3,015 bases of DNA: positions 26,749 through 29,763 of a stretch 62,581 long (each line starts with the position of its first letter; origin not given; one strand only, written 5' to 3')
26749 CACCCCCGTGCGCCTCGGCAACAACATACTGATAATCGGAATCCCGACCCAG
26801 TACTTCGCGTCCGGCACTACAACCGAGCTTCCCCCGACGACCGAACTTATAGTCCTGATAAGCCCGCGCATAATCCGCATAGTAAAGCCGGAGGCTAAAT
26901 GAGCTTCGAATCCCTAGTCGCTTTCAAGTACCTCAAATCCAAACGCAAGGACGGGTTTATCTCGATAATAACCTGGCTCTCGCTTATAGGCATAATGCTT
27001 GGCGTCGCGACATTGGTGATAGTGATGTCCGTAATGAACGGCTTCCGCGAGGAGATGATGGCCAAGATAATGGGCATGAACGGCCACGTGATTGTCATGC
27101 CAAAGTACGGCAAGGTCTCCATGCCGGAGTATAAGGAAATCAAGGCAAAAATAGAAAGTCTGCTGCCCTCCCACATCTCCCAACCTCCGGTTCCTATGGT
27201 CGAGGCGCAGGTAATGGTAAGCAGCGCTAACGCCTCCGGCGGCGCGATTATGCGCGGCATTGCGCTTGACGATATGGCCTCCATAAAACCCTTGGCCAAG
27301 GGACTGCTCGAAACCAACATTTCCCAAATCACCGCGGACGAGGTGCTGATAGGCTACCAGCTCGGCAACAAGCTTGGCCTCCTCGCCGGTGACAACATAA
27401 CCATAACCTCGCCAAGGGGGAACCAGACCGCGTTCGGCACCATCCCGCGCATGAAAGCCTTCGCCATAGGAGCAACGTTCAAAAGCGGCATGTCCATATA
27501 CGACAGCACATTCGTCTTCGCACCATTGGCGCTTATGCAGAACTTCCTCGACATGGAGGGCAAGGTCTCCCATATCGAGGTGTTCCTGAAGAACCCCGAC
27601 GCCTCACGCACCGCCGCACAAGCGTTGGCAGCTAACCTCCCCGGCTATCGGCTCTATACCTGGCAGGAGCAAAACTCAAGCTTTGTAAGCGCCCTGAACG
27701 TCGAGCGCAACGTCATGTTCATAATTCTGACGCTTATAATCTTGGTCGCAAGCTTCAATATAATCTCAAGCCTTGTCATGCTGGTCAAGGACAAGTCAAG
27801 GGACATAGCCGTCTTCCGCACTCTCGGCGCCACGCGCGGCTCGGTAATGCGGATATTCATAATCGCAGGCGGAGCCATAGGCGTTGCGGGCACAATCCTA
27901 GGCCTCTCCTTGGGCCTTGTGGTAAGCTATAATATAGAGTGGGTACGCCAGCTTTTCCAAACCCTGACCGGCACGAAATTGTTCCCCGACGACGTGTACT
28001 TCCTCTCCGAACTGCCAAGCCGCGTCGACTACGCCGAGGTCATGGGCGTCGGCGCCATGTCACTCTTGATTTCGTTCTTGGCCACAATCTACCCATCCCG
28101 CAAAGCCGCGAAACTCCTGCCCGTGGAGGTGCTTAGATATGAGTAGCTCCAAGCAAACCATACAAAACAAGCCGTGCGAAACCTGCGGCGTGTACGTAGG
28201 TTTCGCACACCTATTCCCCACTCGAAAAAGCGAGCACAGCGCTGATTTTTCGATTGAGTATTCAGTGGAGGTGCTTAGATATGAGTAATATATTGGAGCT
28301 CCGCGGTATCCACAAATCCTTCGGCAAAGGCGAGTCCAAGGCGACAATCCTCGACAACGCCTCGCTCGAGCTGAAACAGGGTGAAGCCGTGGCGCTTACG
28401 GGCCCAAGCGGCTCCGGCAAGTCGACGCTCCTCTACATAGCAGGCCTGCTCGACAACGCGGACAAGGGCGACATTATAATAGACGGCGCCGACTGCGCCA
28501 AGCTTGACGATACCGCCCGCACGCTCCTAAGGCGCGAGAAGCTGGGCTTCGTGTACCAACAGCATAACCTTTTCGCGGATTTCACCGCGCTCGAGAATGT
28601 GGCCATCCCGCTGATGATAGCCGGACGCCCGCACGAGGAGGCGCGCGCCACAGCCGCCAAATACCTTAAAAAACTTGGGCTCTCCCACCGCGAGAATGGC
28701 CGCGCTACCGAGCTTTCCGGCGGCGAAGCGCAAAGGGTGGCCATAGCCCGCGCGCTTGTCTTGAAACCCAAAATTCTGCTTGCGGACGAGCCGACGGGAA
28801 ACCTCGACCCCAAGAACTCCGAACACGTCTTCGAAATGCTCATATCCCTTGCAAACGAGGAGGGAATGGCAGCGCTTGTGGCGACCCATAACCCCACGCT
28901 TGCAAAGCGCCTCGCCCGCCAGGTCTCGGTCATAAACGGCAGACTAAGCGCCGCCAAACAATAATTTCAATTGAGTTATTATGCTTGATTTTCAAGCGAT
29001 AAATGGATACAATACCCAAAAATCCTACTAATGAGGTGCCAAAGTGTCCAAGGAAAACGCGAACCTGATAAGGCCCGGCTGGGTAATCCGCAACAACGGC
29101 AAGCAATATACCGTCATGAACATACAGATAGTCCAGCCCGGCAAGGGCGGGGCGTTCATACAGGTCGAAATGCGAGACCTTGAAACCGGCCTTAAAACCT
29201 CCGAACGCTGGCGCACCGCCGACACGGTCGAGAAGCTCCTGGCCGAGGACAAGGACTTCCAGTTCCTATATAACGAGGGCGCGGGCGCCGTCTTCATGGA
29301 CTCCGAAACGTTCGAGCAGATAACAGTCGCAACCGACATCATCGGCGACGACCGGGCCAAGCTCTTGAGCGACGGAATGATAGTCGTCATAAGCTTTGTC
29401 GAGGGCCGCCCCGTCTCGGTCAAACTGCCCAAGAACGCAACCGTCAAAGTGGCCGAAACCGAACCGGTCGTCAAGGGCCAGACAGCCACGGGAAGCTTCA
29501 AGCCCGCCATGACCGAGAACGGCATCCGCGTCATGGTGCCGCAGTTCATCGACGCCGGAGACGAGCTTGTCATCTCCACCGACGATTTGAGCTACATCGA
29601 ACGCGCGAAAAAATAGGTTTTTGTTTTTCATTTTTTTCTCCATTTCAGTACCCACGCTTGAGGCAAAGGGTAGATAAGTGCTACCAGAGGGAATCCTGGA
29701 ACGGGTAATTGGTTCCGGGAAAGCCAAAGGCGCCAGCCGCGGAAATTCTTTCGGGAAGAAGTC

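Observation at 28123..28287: Repeat element inserted into the lolE/lolD overlap with a 23-bp duplication that preserves both genes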

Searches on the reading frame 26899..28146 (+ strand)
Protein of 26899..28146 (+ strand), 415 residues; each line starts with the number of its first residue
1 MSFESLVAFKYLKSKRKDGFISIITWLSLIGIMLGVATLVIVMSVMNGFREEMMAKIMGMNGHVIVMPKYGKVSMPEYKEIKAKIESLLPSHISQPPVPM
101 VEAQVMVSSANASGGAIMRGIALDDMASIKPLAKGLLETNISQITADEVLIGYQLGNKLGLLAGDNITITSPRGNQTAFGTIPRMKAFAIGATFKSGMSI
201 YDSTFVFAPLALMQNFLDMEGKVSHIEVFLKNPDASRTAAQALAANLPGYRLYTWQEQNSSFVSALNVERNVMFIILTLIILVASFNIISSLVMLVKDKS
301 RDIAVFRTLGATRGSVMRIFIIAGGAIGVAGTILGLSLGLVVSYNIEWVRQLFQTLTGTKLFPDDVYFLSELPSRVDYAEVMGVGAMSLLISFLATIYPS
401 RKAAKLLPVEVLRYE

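Call 8: find_related_loci(query=window:26899-28143:+, collection=genome_contigs, flank=3000)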
Query window:26899-28143:+ (415 aa) in genome_contigs; peptide patterns used: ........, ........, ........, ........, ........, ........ (x = any residue, [..] = any of these).
600 stretches matched a pattern (row limit reached: there are more); 550 encode a relative of the query (tblastn E <= 1e-3); the best 80 are kept; 80 distinct loci.
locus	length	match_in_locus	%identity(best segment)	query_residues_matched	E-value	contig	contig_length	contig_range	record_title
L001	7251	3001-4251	63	1-415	9e-172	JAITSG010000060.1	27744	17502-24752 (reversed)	MAG: Rickettsiales bacterium isolate Roe453_bin7 k119_1806628, whole genome shotgun sequence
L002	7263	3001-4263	62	3-415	4e-168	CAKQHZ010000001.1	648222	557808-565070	MAG: uncultured Alphaproteobacteria bacterium isolate REFINED_METABAT215_TOP10_CONTIGS_1500_ASSEMBLY_K77_MERGED__Hadza_M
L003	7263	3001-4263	60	3-415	3e-164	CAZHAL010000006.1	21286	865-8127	MAG TPA_asm: uncultured Bacteroidales bacterium isolate SRP199465_co2_466 genome assembly, contig: NODE_7063_length_2128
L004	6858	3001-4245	60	3-415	9e-164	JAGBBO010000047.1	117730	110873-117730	MAG: Alphaproteobacteria bacterium isolate RGIG8969 Water_deer_Rectum-2__c494363, whole genome shotgun sequence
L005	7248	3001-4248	61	2-415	6e-164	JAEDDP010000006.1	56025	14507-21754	MAG: Alphaproteobacteria bacterium isolate MAG035 NODE_273_length_56025_cov_7.202769, whole genome shotgun sequence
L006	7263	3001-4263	61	3-415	4e-161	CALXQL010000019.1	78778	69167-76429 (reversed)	MAG: uncultured Alphaproteobacteria bacterium isolate E19__bin253 genome assembly, contig: E19__k127_8836425, whole geno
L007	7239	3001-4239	65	1-415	5e-166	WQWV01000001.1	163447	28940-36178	MAG: Alphaproteobacteria bacterium isolate Emb289P3bin118 Ga0123356_10000030, whole genome shotgun sequence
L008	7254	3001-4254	56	2-415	7e-143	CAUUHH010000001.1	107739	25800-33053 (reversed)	MAG TPA_asm: uncultured Alphaproteobacteria bacterium isolate ERR10228860_bin.11_MetaWRAP_v1.3_MAG genome assembly, cont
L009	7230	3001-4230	51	3-415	1e-131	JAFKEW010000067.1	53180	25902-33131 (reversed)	MAG: Alphaproteobacteria bacterium isolate SCN18_26_2_15_R1_B_62_24 SCN18_26_2_15_R1_B_scaffold_880, whole genome shotgu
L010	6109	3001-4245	50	2-415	2e-128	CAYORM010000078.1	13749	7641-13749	MAG TPA_asm: uncultured Mycobacteriaceae bacterium isolate SRP268622_co1_109 genome assembly, contig: NODE_10274_length_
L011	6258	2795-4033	48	4-415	3e-127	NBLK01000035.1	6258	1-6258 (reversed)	MAG: Rickettsiaceae bacterium 4572_127 ex4572_127_scaffold_11231, whole genome shotgun sequence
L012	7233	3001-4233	48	2-415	5e-125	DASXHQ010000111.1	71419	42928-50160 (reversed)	MAG TPA_asm: Rhizomicrobium sp. isolate SMAG_U5197 k141_1766534, whole genome shotgun sequence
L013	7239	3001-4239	48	2-415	7e-125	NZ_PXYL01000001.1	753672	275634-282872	Pseudaminobacter soli (ex Li et al. 2025) strain JCM 19897 ZB100000, whole genome shotgun sequence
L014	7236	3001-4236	48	2-415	2e-124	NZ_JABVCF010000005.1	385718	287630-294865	Pseudaminobacter soli (ex Zhang et al. 2022) strain HC19 HC19_scaffold5, whole genome shotgun sequence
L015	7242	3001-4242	47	3-415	4e-124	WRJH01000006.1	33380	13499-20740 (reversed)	MAG: Alphaproteobacteria bacterium isolate Nt197P3bin78 Ga0082212_10001599, whole genome shotgun sequence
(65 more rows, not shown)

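Call 9: search_protein_families(library=ncbifam, proteins=[window:26899-28143:+])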
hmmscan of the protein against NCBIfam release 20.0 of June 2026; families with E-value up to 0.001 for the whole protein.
window:26899-28143:+ (415 aa): 8 families
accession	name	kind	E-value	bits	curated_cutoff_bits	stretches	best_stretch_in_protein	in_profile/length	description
TIGR02212.1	lolCE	equivalog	2.7e-123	412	362.45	1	3-415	2-411/411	lipoprotein-releasing ABC transporter permease subunit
NF008357.0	PRK11146.1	exception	1.4e-68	231.6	439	1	5-412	7-411/414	lipoprotein-releasing ABC transporter permease subunit LolE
TIGR02213.1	lolE_release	exception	4e-63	213.7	540.35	1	6-412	5-408/411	lipoprotein-releasing ABC transporter permease subunit LolE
NF008076.0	PRK10814.1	exception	2.2e-60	204.8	473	1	7-415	9-399/399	lipoprotein-releasing ABC transporter permease subunit LolC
NF038347.1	FtsX_Gpos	exception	2.1e-08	33.9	225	1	254-346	152-243/296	permease-like cell division protein FtsX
TIGR03434.1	ADOP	subfamily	6.2e-08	31.2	622.3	1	236-415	644-803/803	ADOP family duplicated permease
NF041854.1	ABC_perm_YbbP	equivalog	3.2e-07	28.6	999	1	222-413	192-369/806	putative ABC transporter permease subunit YbbP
NF038346.1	FtsX_actino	exception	6.6e-05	22.4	250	1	225-350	134-262/308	permease-like cell division protein FtsX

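Call 12: find_encoding_contigs(protein=window:26899-28146:+, flank=3000, max_places=10)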
Protein window:26899-28146:+ (415 aa): no gene with exactly this product is on record in the collection.

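Call 13: find_homologous_proteins(query=window:26899-28143:+, max_evalue=1e-100)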
Query window:26899-28143:+ (415 aa): 3885 proteins with E <= 1e-100 among 8000 candidates; the best 120 are listed.
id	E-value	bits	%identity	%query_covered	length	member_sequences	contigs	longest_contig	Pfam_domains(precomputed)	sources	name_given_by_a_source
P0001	6.8e-261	883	100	100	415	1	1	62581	PF02687.28,PF12704.15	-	-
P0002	4.2e-184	630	72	100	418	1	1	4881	PF02687.28,PF12704.15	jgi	jgi:lipoprotein-releasing system permease protein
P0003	5.7e-175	600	68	100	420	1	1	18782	PF02687.28,PF12704.15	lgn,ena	-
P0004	5.6e-167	574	65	100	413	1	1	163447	PF02687.28,PF12704.15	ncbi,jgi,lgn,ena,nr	ncbi:MAG: lipoprotein-releasing ABC transporter permease subunit [Alphaproteobacteria bacterium]|nr:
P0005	2.5e-159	549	62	100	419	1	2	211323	PF02687.28,PF12704.15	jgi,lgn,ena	-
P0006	2.9e-159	548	62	100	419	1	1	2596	PF02687.28,PF12704.15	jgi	-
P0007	7.2e-159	547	63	100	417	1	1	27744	PF02687.28,PF12704.15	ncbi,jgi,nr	ncbi:MAG: lipoprotein-releasing ABC transporter permease subunit [Rickettsiales bacterium]|jgi:lipop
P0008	4.9e-158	544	63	100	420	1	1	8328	PF02687.28,PF12704.15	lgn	-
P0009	2.8e-157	542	63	100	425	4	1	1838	PF02687.28,PF12704.15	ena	-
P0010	5.4e-157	541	62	100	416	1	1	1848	PF02687.28,PF12704.15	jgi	jgi:lipoprotein-releasing system permease protein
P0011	4.0e-156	538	63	100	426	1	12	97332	PF02687.28,PF12704.15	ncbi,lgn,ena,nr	ncbi:lipoprotein-releasing ABC transporter permease subunit [bacterium]|nr:lipoprotein-releasing ABC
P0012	4.4e-156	538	62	100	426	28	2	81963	PF02687.28,PF12704.15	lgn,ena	-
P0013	8.2e-156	537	62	100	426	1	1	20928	PF02687.28,PF12704.15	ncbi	ncbi:MAG: lipoprotein-releasing ABC transporter permease subunit [Alphaproteobacteria bacterium]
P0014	2.0e-155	536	62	100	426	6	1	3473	PF02687.28,PF12704.15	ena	-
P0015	2.4e-155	535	63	100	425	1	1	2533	PF02687.28,PF12704.15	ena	-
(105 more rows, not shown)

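Call 14: find_encoding_contigs(protein=P0002, flank=5000, max_places=3)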
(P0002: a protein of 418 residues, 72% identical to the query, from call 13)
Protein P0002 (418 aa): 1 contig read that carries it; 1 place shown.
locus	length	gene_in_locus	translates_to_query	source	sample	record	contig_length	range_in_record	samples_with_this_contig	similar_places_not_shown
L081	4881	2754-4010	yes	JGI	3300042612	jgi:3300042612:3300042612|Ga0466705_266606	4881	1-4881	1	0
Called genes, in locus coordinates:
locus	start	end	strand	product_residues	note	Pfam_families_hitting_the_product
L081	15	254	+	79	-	-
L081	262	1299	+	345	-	-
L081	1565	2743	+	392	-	-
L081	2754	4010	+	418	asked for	PF12704:MacB_PCD, PF02687:FtsX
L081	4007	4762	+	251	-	PF00005:ABC_tran, PF02463:SMC_N (faint), PF13304:AAA_21 (faint)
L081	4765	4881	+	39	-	?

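Call 15: find_encoding_contigs(protein=P0003, flank=10000, max_places=3)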
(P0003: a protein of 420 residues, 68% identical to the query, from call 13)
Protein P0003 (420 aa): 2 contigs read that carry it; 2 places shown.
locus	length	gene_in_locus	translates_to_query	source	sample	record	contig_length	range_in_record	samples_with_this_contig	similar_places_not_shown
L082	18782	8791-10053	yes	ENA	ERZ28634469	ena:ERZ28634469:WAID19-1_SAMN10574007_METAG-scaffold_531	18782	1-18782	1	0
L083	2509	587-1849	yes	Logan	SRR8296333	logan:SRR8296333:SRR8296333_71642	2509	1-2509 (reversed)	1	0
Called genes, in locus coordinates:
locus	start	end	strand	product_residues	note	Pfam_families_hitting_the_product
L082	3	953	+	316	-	?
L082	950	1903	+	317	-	PF00483:NTP_transferase, PF12804:NTP_transf_3 (weak)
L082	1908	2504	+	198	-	PF13662:Toprim_4, PF21175:RecR_C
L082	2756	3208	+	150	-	-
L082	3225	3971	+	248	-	PF07699:Ephrin_rec_like (faint)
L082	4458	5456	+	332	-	PF01381:HTH_3, PF12844:HTH_19 (weak), PF13412:HTH_24 (faint), PF13443:HTH_26 (weak), PF01381:HTH_3 (weak), PF13560:HTH_31 (weak)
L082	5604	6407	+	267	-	-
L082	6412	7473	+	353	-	-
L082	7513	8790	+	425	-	-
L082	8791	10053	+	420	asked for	PF12704:MacB_PCD, PF02687:FtsX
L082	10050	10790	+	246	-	PF00005:ABC_tran, PF13304:AAA_21 (faint)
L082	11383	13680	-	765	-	PF05170:AsmA, PF13116:YhdP (weak)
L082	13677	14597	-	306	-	PF00849:PseudoU_synth_2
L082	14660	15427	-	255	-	PF04333:MlaA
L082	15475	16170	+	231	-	-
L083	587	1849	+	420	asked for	PF12704:MacB_PCD, PF02687:FtsX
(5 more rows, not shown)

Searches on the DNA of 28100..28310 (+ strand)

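Call 50: search_dna_similar(query=window:28100-28310:+, collection=plasmids, mode=distant, max_evalue=0.01, max_rows=10)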
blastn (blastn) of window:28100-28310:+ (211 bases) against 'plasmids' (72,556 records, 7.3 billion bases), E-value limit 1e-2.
No match.

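Call 51: search_dna_similar(query=window:28100-28310:+, collection=phages, mode=distant, max_evalue=0.01, max_rows=10)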
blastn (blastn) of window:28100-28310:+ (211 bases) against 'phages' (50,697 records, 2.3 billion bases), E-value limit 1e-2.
No match.

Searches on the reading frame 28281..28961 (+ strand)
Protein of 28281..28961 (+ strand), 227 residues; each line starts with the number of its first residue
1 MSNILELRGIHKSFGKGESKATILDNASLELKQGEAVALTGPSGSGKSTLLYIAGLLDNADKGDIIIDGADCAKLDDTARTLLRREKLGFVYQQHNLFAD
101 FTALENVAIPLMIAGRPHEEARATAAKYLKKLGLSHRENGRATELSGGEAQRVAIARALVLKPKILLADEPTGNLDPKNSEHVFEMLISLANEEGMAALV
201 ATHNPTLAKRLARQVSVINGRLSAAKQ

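Call 9: search_protein_families(library=ncbifam, proteins=[window:28281-28961:+])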
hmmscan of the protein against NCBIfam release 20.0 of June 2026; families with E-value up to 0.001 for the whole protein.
window:28281-28961:+ (227 aa): 188 families (the best 25 are shown)
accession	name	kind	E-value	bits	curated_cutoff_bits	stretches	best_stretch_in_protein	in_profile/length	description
TIGR02211.1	LolD_lipo_ex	equivalog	1.1e-75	253.9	307.75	1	4-223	1-220/221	lipoprotein-releasing ABC transporter ATP-binding protein LolD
NF008639.0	PRK11629.1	equivalog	2.9e-70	236.3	360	1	4-224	6-226/234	lipoprotein-releasing ABC transporter ATP-binding protein LolD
TIGR03608.1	L_ocin_972_ABC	subfamily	2.8e-58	196.8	254.85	1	19-216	9-205/206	putative bacteriocin export ABC transporter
NF007879.0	PRK10584.1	equivalog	3.7e-58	196.9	336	1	2-223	4-225/228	putative ABC transporter ATP-binding protein YbbA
TIGR02673.1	FtsE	equivalog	5.9e-58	196.1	264.85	1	5-215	2-207/214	cell division ATP-binding protein FtsE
NF007826.0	PRK10535.1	equivalog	1.8e-56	191.7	966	1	1-222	1-221/648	macrolide ABC transporter ATP-binding protein/permease MacB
TIGR02982.1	heterocyst_DevA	subfamily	4.1e-54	183.5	295.8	1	5-222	2-219/220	ABC exporter ATP-binding subunit, DevA family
NF007027.0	PRK09493.1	equivalog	2e-53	181.2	379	1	5-221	2-213/240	glutamine ABC transporter ATP-binding protein GlnQ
NF038007.1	ABC_ATP_DarD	equivalog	1.3e-51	175.1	375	1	5-221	2-217/218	darobactin export ABC transporter ATP-binding protein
TIGR02315.1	ABC_phnC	equivalog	1.1e-47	162.5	266.1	1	4-216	1-217/243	phosphonate ABC transporter ATP-binding protein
TIGR02314.1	ABC_MetN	equivalog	1.1e-45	156.1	499.7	1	5-220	2-217/343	methionine ABC transporter ATP-binding protein MetN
TIGR03005.1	ectoine_ehuA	equivalog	7.9e-45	153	345.4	1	19-217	11-219/252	ectoine/hydroxyectoine ABC transporter ATP-binding protein EhuA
TIGR00968.1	3a0106s01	subfamily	1.7e-43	148.9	342.75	1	8-220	4-207/237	sulfate ABC transporter ATP-binding protein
NF008428.0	PRK11264.1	equivalog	3.7e-43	147.5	406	1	7-218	6-217/250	L-cystine ABC transporter ATP-binding protein TcyN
TIGR03265.1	PhnT2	equivalog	5.1e-42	144.4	457.7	1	3-220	3-210/353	putative 2-aminoethylphosphonate ABC transporter ATP-binding protein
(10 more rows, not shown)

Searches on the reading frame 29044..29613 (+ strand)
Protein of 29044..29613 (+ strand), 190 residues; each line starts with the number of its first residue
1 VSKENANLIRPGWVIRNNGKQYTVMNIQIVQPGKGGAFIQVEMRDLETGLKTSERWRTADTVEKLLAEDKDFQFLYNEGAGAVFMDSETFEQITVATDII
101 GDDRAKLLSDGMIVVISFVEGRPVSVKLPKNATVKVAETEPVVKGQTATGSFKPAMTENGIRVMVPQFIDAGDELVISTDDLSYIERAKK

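Call 9: search_protein_families(library=ncbifam, proteins=[window:29044-29613:+])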
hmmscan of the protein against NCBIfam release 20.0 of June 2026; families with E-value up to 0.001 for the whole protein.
window:29044-29613:+ (190 aa): 7 families
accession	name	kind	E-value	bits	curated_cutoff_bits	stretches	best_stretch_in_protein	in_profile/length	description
NF001810.0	PRK00529.1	subfamily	1.4e-62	210.6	161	1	5-189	4-187/187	elongation factor P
TIGR00038.1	efp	equivalog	1.9e-61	207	185.8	1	5-188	2-184/184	elongation factor P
NF003392.1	PRK04542.1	equivalog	1.5e-34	119.6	216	1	6-188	3-187/187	elongation factor P-like protein EfpL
TIGR02178.1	yeiP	equivalog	7.5e-33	114.2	264.05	1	6-188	2-186/186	elongation factor P-like protein YeiP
NF011175.0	PRK14578.1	equivalog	1.7e-27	96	301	1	10-188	8-187/187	elongation factor P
NF009090.0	PRK12426.1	equivalog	1.5e-24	86.6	226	1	7-187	5-184/185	elongation factor P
NF003076.0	PRK03999.1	equivalog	2.4e-05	24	138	1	8-120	10-121/129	translation initiation factor IF-5A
